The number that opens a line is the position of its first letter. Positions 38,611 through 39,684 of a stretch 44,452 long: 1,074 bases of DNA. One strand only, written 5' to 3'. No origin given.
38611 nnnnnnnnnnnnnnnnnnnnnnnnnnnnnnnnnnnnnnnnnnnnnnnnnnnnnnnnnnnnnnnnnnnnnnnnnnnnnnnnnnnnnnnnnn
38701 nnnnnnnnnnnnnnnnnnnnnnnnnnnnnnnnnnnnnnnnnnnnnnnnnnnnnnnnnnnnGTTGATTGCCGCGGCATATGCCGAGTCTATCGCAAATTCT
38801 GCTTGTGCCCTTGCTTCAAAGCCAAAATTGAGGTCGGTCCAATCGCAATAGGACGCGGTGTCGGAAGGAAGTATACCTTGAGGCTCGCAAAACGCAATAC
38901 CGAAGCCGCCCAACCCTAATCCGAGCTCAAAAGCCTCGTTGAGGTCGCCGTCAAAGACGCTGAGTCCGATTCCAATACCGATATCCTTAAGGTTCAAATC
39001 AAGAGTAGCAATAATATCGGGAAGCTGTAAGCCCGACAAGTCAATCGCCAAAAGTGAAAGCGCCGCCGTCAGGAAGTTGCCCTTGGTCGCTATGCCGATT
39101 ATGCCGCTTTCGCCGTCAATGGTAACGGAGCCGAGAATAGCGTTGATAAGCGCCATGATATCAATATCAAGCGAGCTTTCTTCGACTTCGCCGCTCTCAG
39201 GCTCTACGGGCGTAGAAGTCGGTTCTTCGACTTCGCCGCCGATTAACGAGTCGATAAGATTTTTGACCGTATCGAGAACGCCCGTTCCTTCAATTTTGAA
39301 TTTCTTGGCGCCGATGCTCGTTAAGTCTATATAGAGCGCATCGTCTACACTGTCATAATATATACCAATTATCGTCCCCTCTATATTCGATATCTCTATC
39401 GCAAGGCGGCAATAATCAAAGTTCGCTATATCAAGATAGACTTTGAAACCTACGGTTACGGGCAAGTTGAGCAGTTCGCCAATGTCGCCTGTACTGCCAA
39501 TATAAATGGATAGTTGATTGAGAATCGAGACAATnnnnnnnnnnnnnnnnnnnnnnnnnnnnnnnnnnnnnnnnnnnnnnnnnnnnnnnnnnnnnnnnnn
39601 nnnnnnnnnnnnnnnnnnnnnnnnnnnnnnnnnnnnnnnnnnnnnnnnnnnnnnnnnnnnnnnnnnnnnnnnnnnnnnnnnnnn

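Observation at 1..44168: Two-gene giant surface-protein locus (>14,600 codons) apparently driven by one promoter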

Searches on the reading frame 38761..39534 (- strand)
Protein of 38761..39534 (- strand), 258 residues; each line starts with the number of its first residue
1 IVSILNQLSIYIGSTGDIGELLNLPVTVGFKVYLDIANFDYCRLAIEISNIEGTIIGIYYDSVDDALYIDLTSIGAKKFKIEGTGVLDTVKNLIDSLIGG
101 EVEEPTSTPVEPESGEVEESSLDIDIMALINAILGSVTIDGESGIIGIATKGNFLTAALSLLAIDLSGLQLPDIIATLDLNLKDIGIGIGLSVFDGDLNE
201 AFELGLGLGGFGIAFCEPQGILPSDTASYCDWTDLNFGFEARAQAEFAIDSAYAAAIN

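Call 68: search_solved_structures(query=A6, max_evalue=1)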
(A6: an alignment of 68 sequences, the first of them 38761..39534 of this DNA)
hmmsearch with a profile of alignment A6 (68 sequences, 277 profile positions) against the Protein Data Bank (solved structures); distinct sequences matched with E-value up to 1: 0.

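Call 75: predict_structure(alignment_id=A6)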
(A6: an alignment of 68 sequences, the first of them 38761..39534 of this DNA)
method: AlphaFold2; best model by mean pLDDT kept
length: 258 residues; sequences in the alignment: 68
mean_pLDDT: 71.7   pTM: 0.56
mean pLDDT of the five models: 71.7, 70.2, 65.8, 65.6, 65.2
residues with pLDDT >= 90: 54; 70-90: 79; 50-70: 98; < 50: 27
segments of 3 or more residues with pLDDT < 50: 1-16, 106-111
pLDDT, mean of each block of 10 residues (from residue 1): 39 46 73 85 92 94 96 94 88 77 51 54 62 62 65 68 72 66 64 74 64 66 92 81 68 71
secondary structure, 60 per line:
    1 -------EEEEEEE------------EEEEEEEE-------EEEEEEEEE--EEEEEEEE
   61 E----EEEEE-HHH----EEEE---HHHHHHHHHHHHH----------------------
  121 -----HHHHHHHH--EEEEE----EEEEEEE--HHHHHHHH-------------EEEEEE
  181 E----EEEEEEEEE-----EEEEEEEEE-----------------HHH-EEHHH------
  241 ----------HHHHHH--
elements in order: E8-14 E27-34 E42-50 E53-61 E66-70 E79-82 H86-98 H126-133 E136-140 E145-151 H154-161 E175-181 E186-194 E200-208 H251-256

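Call 80: fold_search(model_id=the predicted structure, library=pdb)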
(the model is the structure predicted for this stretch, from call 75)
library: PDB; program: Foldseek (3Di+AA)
matches with E <= 10: 607; with E <= 0.001: 0
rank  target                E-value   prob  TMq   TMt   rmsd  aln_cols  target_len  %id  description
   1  7hqr_A                3.0e-02  0.14  0.12  0.12  17.8       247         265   10  PanDDA analysis group deposition -- Crystal Structure of FatA in complex with Z56946871 (released 2025-08-13)
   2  7hsv_B                4.1e-02  0.13  0.12  0.12  17.6       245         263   11  PanDDA analysis group deposition -- Crystal Structure of FatA in complex with Z2643472210 (released 2025-08-13)
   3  7hqs_A                4.3e-02  0.11  0.12  0.10  17.9       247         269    9  PanDDA analysis group deposition -- Crystal Structure of FatA in complex with Z56912586 (released 2025-08-13)
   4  8chu_B                5.1e-02  0.51  0.16  0.26  13.3       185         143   10  Crystal structure of human PURA repeat I-II K97E mutant (released 2024-02-21)
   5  7hu3_B                6.0e-02  0.10  0.11  0.11  18.4       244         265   11  PanDDA analysis group deposition -- Crystal Structure of FatA in complex with Z751811134 (released 2025-08-13)
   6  6ap4_B                7.8e-02  0.15  0.17  0.14  19.5       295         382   10  Crystal structure of the DNA polymerase III subunit beta from Acinetobacter baumannii (released 2017-12-20)
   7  6ap4_J                9.7e-02  0.18  0.18  0.14  20.1       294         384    9  Crystal structure of the DNA polymerase III subunit beta from Acinetobacter baumannii (released 2017-12-20)
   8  7oc9                  1.7e-01  0.33  0.18  0.30  12.0       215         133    7  Structure of Bdellovibrio bacteriovorus Bd0675 (released 2021-05-05)
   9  8fia_A                2.1e-01  0.14  0.16  0.03  22.1       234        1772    7  The structure of fly Teneurin self assembly (released 2023-05-03)
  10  2pcr_B                2.3e-01  0.18  0.15  0.16  20.7       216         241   14  Crystal structure of Myo-inositol-1(or 4)-monophosphatase (aq_1983) from Aquifex Aeolicus VF5 (released 2007-10-02)
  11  3hol                  2.8e-01  0.10  0.15  0.09  21.2       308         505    9  The Structure of Intact Ap-TbpB (N and C lobes) (released 2009-10-06)
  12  2pcr_C                3.0e-01  0.87  0.15  0.16   4.8        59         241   19  Crystal structure of Myo-inositol-1(or 4)-monophosphatase (aq_1983) from Aquifex Aeolicus VF5 (released 2007-10-02)
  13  3lv0_A                3.0e-01  0.87  0.19  0.19   7.6        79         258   15  Crystal structure of extragenic suppressor protein suhB from Bartonella henselae, native (released 2010-03-02)
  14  3kg7_B                3.0e-01  0.10  0.16  0.15  19.7       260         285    8  Dehydratase domain from CurH module of Curacin polyketide synthase (released 2010-01-19)
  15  3b8b                  3.2e-01  0.98  0.15  0.15   1.9        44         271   20  Crystal structure of CysQ from Bacteroides thetaiotaomicron, a bacterial member of the inositol monophosphatase family (released 2007-12-18)
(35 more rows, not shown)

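Call 100: fold_search(model_id=the predicted structure, library=viral)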
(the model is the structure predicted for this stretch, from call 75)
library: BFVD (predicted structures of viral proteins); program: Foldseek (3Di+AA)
matches with E <= 10: 723; with E <= 0.001: 0
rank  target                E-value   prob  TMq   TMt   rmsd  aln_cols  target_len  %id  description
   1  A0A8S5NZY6            7.6e-03  0.33  0.13  0.13  23.0       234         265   11  Uncharacterized protein [Myoviridae sp. ctLnO19]
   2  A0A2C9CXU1            1.1e-02  1.00  0.20  0.39  10.7        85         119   14  Uncharacterized protein [Yersinia phage fHe-Yen9-04]
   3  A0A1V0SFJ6            1.5e-02  0.75  0.15  0.08  17.5       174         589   14  Uncharacterized protein [Hokovirus HKV1]
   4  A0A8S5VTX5            1.5e-02  0.44  0.16  0.17  17.3       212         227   11  Uncharacterized protein [Ackermannviridae sp.]
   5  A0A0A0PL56            2.8e-02  0.66  0.19  0.18  17.0       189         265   10  Uncharacterized protein [Bacillus phage Bp8p-T]
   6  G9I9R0                3.6e-02  0.38  0.15  0.14  19.4       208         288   10  (no name in the UniProt tables at hand)
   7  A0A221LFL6            4.7e-02  0.11  0.12  0.03  29.2       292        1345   15  Putative ORF1 (Fragment) [Barns Ness breadcrumb sponge dicistro-like virus 2]
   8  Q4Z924                6.9e-02  0.35  0.19  0.21  17.8       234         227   12  ORF053 [Staphylococcus phage Twort (strain DSM 17442 / HER 48)]
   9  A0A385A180            6.9e-02  0.11  0.15  0.11  23.9       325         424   10  (no name in the UniProt tables at hand)
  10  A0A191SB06            7.3e-02  0.57  0.13  0.18  14.6        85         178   14  (no name in the UniProt tables at hand)
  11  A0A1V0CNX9            8.5e-02  0.66  0.15  0.26  18.9       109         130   18  (no name in the UniProt tables at hand)
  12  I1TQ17                9.0e-02  0.77  0.17  0.30  14.3       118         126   11  (no name in the UniProt tables at hand)
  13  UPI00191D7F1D         1.0e-01  0.77  0.14  0.34  12.9        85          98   15  (no name look-up for this kind of identifier)
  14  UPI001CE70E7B         1.0e-01  0.33  0.15  0.06  18.6       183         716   11  (no name look-up for this kind of identifier)
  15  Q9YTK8                1.1e-01  0.15  0.18  0.15  22.9       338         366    9  Orf 59 [Ateline herpesvirus 3]
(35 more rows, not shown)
